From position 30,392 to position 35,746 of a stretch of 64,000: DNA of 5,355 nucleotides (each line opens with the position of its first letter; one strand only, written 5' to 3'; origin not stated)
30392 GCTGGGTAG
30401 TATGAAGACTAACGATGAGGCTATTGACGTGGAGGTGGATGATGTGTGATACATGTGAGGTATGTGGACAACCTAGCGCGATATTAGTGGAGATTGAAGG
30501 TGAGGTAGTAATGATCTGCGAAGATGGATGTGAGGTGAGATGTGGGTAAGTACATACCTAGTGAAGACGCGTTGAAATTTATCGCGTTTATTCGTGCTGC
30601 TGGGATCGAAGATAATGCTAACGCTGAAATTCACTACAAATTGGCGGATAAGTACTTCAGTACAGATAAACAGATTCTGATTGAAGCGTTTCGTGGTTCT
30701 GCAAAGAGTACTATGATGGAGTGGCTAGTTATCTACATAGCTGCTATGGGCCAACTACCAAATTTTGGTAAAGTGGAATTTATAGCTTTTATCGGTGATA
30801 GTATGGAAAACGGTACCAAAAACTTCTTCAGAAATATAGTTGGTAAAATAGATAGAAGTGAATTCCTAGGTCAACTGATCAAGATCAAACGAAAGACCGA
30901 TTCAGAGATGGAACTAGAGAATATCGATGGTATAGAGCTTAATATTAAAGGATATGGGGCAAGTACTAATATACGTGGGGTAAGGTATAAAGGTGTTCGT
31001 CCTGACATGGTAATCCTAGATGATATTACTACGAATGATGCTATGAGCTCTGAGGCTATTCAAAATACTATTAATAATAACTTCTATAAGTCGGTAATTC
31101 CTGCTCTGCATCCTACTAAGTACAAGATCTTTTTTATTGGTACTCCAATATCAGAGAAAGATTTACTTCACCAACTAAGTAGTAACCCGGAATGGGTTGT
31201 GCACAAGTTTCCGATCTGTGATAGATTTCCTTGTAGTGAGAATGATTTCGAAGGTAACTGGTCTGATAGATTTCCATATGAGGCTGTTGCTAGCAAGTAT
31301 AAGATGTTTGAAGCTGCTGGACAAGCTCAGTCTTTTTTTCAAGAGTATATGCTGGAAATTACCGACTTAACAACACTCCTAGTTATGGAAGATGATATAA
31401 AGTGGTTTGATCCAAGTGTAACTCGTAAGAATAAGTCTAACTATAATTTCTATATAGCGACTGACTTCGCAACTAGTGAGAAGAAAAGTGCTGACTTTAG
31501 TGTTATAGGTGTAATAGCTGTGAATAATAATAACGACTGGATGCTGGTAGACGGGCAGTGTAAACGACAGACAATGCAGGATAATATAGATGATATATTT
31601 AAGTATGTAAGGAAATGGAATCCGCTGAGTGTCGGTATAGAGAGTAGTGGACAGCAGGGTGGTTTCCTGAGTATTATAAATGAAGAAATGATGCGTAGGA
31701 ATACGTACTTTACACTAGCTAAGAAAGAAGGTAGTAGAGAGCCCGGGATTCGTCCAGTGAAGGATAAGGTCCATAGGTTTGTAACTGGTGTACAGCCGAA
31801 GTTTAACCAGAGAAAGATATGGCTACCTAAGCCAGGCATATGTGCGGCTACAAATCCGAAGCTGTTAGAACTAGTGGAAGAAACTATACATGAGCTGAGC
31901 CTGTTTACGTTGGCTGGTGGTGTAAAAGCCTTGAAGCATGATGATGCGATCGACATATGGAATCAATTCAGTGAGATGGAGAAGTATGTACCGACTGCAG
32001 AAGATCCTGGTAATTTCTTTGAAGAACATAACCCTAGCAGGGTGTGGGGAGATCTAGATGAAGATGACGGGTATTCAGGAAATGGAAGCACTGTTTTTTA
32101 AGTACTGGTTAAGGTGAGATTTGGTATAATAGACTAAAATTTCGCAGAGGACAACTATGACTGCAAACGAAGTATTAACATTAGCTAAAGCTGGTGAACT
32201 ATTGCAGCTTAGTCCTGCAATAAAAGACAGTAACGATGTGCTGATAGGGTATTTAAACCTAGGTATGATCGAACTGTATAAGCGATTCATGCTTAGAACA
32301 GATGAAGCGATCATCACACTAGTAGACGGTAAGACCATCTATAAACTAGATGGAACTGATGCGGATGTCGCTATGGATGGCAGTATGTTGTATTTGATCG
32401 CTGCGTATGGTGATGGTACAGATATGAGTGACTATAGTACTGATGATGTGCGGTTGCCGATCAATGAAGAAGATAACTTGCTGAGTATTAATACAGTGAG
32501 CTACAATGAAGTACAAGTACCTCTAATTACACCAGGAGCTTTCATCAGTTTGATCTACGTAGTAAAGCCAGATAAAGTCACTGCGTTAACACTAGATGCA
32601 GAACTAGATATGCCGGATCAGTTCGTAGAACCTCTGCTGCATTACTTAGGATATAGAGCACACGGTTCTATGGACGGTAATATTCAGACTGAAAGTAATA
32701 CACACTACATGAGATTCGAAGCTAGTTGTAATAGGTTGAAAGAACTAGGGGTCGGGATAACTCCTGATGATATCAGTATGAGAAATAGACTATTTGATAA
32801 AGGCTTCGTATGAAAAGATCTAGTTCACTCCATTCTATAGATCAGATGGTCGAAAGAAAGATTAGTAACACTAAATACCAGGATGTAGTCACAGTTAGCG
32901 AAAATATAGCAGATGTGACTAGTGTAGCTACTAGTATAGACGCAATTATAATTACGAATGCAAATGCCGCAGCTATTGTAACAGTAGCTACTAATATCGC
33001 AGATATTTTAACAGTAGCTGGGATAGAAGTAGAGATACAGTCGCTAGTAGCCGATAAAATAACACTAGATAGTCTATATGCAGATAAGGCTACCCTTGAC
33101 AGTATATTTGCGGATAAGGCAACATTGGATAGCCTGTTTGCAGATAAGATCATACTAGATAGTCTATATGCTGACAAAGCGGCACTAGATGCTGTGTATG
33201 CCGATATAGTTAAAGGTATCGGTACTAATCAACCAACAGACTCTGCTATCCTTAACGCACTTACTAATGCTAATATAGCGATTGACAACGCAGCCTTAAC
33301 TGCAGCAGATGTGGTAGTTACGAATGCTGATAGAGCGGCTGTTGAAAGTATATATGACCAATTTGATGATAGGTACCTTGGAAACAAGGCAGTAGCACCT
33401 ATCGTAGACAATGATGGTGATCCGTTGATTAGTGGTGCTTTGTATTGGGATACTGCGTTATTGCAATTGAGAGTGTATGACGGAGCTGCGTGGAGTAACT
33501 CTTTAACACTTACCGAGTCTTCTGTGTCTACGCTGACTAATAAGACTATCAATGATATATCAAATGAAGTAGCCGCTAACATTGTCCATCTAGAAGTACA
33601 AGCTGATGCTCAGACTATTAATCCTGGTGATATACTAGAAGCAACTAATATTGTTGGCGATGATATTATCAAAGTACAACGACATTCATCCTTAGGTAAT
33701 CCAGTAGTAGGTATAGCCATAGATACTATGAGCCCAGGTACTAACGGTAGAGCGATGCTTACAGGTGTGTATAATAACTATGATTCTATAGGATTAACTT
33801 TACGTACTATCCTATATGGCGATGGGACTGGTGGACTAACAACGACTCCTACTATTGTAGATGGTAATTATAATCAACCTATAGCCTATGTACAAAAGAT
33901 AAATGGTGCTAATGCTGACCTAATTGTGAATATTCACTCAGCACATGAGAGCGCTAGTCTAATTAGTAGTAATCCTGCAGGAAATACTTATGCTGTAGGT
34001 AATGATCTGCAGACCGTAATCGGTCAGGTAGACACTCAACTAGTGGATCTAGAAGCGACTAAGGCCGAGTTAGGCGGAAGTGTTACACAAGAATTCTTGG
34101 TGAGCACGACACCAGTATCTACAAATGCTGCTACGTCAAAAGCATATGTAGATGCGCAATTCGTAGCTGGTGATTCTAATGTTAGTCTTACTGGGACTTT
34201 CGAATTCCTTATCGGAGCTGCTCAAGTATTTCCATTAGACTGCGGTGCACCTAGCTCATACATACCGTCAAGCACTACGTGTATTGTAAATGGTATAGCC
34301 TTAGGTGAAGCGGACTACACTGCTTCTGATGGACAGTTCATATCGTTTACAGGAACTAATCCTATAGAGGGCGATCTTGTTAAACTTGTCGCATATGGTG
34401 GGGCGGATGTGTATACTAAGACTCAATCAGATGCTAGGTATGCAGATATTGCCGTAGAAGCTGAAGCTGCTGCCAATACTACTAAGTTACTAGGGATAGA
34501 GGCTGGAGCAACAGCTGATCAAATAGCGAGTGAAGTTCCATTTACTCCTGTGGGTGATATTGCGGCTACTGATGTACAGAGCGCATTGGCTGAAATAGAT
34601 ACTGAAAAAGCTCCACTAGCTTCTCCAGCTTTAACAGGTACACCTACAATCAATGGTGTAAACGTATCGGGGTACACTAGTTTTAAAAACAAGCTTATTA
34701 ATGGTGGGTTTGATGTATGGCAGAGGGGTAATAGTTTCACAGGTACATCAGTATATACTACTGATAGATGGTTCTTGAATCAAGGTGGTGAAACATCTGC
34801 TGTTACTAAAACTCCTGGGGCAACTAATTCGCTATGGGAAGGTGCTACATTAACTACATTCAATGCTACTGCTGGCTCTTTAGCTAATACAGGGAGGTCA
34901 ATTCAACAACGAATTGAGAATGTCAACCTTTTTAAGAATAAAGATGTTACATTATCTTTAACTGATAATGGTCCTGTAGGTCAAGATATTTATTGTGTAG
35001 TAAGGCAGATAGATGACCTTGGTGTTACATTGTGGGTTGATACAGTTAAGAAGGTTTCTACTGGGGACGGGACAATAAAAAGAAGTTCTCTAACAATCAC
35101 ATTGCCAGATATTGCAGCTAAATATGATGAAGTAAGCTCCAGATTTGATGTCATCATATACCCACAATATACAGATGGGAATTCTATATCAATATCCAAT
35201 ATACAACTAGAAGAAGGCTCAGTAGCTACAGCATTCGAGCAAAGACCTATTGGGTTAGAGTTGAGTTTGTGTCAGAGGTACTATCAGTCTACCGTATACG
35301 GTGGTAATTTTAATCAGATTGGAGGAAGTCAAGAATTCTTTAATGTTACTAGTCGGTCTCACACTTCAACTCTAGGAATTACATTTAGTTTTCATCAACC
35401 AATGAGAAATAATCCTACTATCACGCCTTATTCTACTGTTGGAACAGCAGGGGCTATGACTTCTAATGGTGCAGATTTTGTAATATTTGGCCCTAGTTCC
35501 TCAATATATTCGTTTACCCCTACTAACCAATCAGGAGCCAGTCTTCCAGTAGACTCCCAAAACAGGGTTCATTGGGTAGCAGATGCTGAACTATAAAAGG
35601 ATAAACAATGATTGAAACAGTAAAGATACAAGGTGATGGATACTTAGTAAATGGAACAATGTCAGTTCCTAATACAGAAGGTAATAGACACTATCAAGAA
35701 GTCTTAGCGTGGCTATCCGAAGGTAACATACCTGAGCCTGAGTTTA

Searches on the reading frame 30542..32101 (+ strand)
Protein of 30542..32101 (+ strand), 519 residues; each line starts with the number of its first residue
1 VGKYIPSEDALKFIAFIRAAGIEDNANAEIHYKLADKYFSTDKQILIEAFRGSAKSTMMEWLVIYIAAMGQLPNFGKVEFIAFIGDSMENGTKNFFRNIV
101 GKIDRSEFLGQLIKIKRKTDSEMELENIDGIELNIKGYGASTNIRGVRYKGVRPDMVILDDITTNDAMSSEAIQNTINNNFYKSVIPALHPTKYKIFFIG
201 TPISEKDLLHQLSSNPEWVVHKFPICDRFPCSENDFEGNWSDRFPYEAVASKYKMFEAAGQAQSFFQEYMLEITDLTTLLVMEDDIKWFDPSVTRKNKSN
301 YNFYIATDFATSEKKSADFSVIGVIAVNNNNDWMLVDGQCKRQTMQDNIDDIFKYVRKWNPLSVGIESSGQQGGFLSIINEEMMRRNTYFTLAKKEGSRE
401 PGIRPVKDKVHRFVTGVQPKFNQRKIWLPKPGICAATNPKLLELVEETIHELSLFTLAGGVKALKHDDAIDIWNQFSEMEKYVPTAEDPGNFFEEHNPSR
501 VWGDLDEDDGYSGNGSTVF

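Call 9: search_protein_families(library=pfam, proteins=[window:30542-32101:+], max_evalue=0.01)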
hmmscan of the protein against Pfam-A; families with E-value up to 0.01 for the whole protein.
window:30542-32101:+ (519 aa): 1 family
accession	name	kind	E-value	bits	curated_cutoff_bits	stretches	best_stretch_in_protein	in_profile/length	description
PF17289.8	Terminase_6C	-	0.0098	16.3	22.6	0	305-471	1-146/155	Terminase RNaseH-like domain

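Call 10: search_protein_families(library=phrogs, proteins=[window:30542-32101:+], max_evalue=0.001)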
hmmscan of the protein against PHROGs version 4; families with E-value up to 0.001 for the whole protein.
window:30542-32101:+ (519 aa): 3 families
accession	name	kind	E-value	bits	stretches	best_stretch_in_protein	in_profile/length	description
phrog_38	-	head and packaging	1.6e-76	259.5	1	20-490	287-713/760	terminase large subunit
phrog_4758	-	head and packaging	1.6e-09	38.4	1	22-223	36-228/243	terminase large subunit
phrog_20726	-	unknown function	1.6e-06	28.9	1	302-390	2-93/199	-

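Call 26: find_related_loci(query=window:30542-32101:+, collection=viral_contigs, flank=10000)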
Query window:30542-32101:+ (519 aa) in viral_contigs; peptide patterns used: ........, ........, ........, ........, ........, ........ (x = any residue, [..] = any of these).
18 stretches matched a pattern; 16 encode a relative of the query (tblastn E <= 1e-3); 16 distinct loci.
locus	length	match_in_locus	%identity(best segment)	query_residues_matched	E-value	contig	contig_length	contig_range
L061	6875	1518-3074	77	4-519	0e+0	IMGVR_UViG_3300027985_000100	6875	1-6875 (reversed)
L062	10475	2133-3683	74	4-519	0e+0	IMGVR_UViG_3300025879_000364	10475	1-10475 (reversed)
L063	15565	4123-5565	78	4-484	0e+0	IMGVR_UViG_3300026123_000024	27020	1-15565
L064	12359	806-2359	74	3-519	0e+0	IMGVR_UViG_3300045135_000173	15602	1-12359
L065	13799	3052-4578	75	4-508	0e+0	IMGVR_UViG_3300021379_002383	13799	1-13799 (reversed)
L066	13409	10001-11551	74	4-519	0e+0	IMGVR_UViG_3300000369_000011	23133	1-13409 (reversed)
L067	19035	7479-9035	73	2-519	0e+0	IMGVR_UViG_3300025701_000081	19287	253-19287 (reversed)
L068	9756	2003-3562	73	1-519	0e+0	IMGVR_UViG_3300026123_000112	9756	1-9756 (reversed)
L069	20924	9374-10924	73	4-519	0e+0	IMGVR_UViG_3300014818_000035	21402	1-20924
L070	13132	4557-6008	77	1-484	0e+0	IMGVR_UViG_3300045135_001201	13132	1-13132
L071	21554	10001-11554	74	3-519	0e+0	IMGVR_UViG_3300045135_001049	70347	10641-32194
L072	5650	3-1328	73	79-519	0e+0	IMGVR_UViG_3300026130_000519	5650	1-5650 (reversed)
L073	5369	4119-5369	76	3-419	0e+0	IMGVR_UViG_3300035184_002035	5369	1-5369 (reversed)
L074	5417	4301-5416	78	1-372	0e+0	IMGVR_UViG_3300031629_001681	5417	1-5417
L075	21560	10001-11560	71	1-519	0e+0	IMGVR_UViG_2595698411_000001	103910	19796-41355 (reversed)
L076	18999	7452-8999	73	4-519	0e+0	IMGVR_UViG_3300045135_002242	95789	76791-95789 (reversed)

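Call 93: search_protein_families(library=pfam, proteins=[L067:4908-5666:+, L076:4881-5600:+, L070:1555-1887:+, L074:851-1423:+, L074:1510-2235:+, L066:6878-7471:+], max_evalue=0.01)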
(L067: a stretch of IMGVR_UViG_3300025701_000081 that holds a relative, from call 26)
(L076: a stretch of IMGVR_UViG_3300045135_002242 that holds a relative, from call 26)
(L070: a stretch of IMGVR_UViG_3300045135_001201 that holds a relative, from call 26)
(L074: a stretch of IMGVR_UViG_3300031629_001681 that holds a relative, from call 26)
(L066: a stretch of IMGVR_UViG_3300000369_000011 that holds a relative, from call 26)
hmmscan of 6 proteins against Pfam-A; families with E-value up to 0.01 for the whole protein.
L067:4908-5666:+ (252 aa): 0 families

L076:4881-5600:+ (239 aa): 0 families

L070:1555-1887:+ (110 aa): 0 families

L074:851-1423:+ (190 aa): 3 families
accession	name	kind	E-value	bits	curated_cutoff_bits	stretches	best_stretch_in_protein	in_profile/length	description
PF04480.18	DUF559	-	0.00013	22.2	20.6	1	124-186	42-102/109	Protein of unknown function (DUF559)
PF21598.3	PvuRts1I-like_N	-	0.0046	17.6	27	0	116-175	36-92/131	Restriction endonuclease PvuRts1 I-like, N-terminal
PF10881.14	DUF2726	-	0.0096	16.1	24.7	0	137-175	73-112/126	Protein of unknown function (DUF2726)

L074:1510-2235:+ (241 aa): 0 families

L066:6878-7471:+ (197 aa): 2 families
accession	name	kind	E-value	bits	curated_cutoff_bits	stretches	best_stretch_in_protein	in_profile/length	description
PF13455.12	MUG113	-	1.4e-15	58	22.3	1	119-188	1-70/73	Meiotically up-regulated gene 113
PF10544.15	T5orf172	-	4.6e-11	43.6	20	1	110-190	3-99/101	T5orf172 domain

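Call 105: search_protein_families(library=phrogs, proteins=[L067:4908-5666:+, L076:4881-5600:+, L070:1555-1887:+], max_evalue=0.01)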
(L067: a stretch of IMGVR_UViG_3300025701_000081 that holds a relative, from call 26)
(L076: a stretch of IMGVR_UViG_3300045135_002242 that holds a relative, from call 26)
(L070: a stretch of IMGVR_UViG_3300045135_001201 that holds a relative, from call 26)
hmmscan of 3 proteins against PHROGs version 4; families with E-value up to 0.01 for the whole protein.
L067:4908-5666:+ (252 aa): 7 families
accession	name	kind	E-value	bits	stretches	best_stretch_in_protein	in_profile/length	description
phrog_26392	-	unknown function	3.1e-111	371.5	1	25-251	1-227/231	-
phrog_21315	-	unknown function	5.1e-10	39.9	1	12-119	12-122/415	-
phrog_8071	-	DNA, RNA and nucleotide metabolism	7.7e-06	26.4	1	31-109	28-110/389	ParB-like partition protein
phrog_723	-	DNA, RNA and nucleotide metabolism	2.2e-05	25.4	1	32-105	33-115/223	ParB-like partition protein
phrog_8947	-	unknown function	0.0015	19.2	1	3-68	9-76/219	-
phrog_4715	-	DNA, RNA and nucleotide metabolism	0.002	17.6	1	27-114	166-258/630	ParB-like partition protein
phrog_18056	-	DNA, RNA and nucleotide metabolism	0.0027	17.6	1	28-107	21-102/387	ParB-like partition nuclease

L076:4881-5600:+ (239 aa): 4 families
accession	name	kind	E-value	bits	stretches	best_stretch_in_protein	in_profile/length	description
phrog_21315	-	unknown function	9.5e-13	48.9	1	6-143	16-166/415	-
phrog_26392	-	unknown function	4.1e-09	37.4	1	25-185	11-172/231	-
phrog_4715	-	DNA, RNA and nucleotide metabolism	2.4e-08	33.8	1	18-200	167-378/630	ParB-like partition protein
phrog_498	-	other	0.0026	17.4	1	19-93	55-114/633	DNA methyltransferase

L070:1555-1887:+ (110 aa): 1 family
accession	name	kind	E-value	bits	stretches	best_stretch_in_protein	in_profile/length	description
phrog_26839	-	unknown function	1.9e-27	96.5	1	1-108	1-109/111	-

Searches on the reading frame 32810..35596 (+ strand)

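Call 9: search_protein_families(library=pfam, proteins=[window:32810-35596:+], max_evalue=0.01)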
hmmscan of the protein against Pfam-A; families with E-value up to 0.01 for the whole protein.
window:32810-35596:+ (928 aa): 0 families

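Call 10: search_protein_families(library=phrogs, proteins=[window:32810-35596:+], max_evalue=0.001)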
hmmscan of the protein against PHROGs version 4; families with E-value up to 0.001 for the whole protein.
window:32810-35596:+ (928 aa): 7 families
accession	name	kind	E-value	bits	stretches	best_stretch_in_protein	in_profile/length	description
phrog_4492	-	tail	2.4e-49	169.4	1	438-928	723-1096/1096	tail fiber protein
phrog_27782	-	unknown function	1.6e-19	71.1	1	625-928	313-644/644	-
phrog_38058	-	tail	2.6e-15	56.7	1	30-240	306-523/708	tail fiber protein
phrog_29482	-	unknown function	4e-13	50.1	1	124-253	148-277/477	-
phrog_28838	-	unknown function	1.5e-11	44.6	1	437-871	208-611/661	-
phrog_22284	-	tail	3.4e-10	39.5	1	24-252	525-740/1236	tail fiber protein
phrog_35823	-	unknown function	5.9e-07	28.9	1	118-231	182-295/1152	-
